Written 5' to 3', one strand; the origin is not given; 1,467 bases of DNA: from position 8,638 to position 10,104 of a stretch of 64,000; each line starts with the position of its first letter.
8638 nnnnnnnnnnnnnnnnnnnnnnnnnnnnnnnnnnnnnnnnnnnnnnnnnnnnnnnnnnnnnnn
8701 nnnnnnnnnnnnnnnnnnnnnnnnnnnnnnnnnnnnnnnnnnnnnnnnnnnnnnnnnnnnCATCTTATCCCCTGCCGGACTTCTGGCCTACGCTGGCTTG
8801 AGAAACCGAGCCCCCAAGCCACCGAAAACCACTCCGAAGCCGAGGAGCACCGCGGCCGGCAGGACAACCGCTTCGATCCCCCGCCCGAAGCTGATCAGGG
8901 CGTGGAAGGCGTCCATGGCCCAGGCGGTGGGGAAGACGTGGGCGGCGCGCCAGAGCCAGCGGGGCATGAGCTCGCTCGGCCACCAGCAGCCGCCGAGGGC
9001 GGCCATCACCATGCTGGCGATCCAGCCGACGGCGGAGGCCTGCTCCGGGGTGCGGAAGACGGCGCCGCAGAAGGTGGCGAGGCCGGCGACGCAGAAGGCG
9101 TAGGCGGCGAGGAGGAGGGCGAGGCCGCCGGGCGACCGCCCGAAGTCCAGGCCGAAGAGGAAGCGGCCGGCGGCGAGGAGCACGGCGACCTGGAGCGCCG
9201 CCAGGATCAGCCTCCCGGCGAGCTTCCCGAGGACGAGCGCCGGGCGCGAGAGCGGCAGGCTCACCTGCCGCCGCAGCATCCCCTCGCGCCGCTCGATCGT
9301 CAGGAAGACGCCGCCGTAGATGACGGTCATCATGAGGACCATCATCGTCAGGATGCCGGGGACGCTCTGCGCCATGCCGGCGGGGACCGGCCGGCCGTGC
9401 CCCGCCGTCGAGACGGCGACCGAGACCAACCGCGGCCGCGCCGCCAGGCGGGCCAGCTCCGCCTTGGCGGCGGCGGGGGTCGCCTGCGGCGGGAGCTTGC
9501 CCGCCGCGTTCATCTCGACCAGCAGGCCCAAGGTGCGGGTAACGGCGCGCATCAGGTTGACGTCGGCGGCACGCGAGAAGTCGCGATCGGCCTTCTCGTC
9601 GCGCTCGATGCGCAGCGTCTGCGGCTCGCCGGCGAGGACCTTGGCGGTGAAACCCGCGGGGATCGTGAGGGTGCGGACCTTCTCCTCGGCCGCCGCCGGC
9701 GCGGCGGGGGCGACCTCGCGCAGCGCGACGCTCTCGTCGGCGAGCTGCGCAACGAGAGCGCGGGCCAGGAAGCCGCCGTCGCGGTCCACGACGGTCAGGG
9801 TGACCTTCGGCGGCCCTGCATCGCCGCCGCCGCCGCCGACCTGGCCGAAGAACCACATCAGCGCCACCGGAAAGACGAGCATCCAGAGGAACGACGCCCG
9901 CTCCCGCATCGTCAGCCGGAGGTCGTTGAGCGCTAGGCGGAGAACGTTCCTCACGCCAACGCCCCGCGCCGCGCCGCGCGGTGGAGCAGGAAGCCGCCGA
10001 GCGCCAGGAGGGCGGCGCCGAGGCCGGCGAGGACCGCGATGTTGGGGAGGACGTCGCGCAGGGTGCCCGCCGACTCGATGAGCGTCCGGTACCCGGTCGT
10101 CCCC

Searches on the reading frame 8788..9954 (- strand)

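Call 69: search_protein_families(library=pfam, proteins=[window:8788-9954:-], max_evalue=1e-8)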
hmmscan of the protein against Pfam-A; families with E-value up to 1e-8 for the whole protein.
window:8788-9954:- (388 aa): 3 families
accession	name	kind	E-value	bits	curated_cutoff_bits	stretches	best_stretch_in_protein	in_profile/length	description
PF12698.13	ABC2_membrane_3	-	1.5e-38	133.2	31.6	1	21-382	2-346/347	ABC-2 family transporter protein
PF01061.29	ABC2_membrane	-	2.8e-26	92.8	26.9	1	169-352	51-208/211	ABC-2 type transporter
PF12679.13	ABC2_membrane_2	-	2e-09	37.6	27.2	1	7-309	3-187/283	ABC-2 family transporter protein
